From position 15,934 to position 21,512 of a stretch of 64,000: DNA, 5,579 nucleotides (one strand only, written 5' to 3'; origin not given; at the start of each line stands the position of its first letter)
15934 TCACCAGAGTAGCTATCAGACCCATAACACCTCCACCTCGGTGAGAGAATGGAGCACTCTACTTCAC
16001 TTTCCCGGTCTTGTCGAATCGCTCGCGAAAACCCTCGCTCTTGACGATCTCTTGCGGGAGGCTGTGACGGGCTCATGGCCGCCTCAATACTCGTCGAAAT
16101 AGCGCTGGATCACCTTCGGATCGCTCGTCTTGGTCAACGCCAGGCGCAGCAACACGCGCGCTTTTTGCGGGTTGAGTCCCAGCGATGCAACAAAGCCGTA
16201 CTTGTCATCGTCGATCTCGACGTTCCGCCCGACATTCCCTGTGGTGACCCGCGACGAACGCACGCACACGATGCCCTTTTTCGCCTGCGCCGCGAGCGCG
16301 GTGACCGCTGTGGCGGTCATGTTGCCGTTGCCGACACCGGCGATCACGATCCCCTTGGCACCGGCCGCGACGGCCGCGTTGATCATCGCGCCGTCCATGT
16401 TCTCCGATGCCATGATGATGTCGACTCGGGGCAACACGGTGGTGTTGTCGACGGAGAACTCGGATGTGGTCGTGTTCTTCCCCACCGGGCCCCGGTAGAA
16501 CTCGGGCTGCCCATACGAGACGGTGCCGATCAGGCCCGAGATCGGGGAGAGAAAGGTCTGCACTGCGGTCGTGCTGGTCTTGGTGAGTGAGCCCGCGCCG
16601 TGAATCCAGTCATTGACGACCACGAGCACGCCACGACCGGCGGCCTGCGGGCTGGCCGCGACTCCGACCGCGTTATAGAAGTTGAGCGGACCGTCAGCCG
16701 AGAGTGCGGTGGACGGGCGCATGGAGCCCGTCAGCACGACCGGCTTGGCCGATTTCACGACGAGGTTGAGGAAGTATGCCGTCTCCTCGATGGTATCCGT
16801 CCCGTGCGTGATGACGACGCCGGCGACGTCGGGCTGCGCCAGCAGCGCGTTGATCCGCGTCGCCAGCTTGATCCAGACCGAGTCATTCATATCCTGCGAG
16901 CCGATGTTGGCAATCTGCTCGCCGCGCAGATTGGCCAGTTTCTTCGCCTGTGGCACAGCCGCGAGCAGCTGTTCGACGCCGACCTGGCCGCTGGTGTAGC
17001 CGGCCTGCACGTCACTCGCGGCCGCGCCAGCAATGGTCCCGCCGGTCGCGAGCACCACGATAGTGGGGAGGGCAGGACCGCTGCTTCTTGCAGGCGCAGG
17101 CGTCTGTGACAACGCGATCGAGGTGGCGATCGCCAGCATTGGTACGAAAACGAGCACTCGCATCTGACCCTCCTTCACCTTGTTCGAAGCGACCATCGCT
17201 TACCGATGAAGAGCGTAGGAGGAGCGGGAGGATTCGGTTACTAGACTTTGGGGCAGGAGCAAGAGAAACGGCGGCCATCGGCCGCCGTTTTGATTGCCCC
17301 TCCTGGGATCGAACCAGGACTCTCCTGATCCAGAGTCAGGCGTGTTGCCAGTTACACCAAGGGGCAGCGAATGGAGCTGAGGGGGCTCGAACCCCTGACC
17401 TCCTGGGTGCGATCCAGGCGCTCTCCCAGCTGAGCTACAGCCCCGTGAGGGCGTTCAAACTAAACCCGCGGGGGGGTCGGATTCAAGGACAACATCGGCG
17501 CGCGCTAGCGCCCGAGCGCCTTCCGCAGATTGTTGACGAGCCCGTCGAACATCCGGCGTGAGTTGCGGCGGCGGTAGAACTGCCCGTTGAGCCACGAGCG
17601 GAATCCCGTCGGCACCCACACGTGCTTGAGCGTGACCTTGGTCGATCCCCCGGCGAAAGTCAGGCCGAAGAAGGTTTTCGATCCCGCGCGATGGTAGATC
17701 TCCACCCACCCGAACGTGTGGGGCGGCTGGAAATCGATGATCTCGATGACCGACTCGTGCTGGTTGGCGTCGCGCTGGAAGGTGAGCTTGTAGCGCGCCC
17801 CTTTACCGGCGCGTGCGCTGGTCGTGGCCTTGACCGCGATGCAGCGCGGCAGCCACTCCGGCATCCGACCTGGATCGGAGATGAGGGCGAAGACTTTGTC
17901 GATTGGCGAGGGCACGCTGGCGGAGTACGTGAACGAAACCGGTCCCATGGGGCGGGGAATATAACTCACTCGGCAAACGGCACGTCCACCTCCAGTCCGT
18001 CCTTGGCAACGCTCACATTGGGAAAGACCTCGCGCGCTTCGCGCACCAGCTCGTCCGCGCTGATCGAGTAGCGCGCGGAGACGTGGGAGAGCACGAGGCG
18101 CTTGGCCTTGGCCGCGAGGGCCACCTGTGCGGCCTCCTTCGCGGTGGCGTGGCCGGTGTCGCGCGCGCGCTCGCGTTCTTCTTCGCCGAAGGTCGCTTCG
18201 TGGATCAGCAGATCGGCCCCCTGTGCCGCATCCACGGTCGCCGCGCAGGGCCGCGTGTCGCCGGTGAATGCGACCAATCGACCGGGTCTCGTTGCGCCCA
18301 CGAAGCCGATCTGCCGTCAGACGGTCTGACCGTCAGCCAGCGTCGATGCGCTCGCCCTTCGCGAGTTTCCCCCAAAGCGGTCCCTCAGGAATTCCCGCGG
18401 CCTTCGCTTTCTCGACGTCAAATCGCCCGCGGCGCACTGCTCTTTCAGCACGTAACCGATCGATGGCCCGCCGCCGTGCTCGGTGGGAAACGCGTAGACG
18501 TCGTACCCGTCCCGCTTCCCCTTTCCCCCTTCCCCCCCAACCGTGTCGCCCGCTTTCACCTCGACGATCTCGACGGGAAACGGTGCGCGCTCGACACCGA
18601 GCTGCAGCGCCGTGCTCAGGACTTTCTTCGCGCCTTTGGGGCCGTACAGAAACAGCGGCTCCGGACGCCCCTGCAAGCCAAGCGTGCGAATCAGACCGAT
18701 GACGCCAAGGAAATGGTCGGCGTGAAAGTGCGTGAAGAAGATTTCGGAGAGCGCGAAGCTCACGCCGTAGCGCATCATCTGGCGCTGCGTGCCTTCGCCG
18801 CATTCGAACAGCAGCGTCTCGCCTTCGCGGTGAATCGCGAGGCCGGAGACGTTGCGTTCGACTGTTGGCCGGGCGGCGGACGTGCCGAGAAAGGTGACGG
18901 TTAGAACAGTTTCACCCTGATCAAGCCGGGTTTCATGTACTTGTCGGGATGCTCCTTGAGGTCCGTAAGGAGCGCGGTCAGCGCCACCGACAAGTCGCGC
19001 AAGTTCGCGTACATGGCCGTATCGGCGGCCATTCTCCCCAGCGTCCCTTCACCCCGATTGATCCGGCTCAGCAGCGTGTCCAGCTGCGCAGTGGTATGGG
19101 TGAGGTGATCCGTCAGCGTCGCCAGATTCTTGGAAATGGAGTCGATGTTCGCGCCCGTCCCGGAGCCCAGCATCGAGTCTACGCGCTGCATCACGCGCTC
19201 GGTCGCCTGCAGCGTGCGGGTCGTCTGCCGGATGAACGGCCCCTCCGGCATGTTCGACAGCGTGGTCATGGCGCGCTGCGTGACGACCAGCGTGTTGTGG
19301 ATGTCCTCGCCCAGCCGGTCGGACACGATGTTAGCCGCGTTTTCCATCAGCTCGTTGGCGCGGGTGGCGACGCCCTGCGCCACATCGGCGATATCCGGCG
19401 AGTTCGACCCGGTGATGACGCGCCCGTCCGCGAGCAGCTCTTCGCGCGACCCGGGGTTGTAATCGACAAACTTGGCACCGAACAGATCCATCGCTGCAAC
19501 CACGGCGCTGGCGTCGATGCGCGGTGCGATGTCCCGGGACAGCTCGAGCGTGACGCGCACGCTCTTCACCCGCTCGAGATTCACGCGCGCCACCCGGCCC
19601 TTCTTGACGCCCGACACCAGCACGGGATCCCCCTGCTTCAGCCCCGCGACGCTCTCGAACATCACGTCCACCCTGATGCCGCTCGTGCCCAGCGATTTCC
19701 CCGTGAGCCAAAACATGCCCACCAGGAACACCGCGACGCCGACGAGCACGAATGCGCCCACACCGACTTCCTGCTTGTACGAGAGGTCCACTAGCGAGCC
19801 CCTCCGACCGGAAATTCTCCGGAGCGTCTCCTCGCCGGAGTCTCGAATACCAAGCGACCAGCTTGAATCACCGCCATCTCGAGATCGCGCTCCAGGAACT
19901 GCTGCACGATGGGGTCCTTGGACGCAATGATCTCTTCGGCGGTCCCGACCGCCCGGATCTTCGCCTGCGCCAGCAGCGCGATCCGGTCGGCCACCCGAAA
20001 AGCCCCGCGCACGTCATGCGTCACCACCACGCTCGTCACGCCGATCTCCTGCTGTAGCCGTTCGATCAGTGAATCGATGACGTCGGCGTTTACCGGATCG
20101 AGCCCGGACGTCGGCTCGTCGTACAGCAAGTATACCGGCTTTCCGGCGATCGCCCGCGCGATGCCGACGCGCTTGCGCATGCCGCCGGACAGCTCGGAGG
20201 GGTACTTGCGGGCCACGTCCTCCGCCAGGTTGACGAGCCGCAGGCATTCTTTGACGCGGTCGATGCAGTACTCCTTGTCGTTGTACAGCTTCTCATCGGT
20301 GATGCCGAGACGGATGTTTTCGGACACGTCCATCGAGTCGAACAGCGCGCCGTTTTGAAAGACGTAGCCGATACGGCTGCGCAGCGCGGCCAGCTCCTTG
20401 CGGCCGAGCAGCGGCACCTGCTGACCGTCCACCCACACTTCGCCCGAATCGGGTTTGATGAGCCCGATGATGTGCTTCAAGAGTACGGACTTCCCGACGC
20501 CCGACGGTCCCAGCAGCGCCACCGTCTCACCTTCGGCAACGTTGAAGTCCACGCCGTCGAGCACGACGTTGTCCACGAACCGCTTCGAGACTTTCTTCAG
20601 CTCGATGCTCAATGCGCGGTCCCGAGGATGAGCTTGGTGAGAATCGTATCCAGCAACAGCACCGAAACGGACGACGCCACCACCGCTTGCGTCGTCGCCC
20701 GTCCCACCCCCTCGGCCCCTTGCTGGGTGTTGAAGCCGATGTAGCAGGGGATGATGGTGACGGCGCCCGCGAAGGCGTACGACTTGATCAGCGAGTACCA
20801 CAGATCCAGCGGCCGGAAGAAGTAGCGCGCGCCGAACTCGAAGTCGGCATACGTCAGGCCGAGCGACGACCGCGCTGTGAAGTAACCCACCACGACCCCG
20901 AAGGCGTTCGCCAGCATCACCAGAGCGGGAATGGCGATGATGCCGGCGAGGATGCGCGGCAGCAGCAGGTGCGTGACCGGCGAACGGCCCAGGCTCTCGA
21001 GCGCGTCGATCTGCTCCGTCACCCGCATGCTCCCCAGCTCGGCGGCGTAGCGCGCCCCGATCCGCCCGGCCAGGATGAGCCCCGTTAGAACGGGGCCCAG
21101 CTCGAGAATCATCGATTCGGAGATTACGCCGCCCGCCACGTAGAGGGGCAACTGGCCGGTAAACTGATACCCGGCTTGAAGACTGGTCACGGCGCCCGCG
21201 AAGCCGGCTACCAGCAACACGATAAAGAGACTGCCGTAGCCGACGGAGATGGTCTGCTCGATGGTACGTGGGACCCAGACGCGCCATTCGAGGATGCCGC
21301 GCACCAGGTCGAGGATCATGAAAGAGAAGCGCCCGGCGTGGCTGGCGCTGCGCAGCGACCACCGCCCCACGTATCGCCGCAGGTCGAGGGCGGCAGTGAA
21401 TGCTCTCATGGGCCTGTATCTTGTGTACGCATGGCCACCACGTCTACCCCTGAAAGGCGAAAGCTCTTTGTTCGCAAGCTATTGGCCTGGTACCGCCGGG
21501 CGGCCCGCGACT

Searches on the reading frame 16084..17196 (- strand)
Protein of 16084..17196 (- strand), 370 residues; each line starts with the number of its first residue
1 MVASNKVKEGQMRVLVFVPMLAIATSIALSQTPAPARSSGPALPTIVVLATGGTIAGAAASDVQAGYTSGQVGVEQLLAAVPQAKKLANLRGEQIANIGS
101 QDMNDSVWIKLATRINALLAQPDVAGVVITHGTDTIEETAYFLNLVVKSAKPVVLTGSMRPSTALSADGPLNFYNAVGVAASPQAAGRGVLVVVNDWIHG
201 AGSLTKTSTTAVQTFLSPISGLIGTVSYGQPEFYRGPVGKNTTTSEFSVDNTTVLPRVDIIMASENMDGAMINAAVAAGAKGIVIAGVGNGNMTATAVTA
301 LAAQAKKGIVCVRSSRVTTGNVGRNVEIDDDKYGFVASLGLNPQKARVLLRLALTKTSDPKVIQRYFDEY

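Call 86: search_protein_families(library=pfam, proteins=[window:16084-17196:-], max_evalue=0.00001)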
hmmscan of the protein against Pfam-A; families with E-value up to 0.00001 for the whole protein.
window:16084-17196:- (370 aa): 2 families
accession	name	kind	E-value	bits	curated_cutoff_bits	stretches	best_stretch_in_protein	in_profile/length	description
PF00710.25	Asparaginase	-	8.6e-61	205.3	22.5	1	46-237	2-191/193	Asparaginase, N-terminal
PF17763.6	Asparaginase_C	-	1.1e-32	112.8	34.6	1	257-367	1-114/114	Glutaminase/Asparaginase C-terminal domain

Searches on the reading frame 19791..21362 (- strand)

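Call 86: search_protein_families(library=pfam, proteins=[window:19791-21362:-], max_evalue=0.00001)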
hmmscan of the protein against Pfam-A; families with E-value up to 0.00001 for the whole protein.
window:19791-21362:- (523 aa): 1 family
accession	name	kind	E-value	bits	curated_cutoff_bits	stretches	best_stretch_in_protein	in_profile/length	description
PF00005.33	ABC_tran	-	2.9e-35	122.3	25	1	268-419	1-137/137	ABC transporter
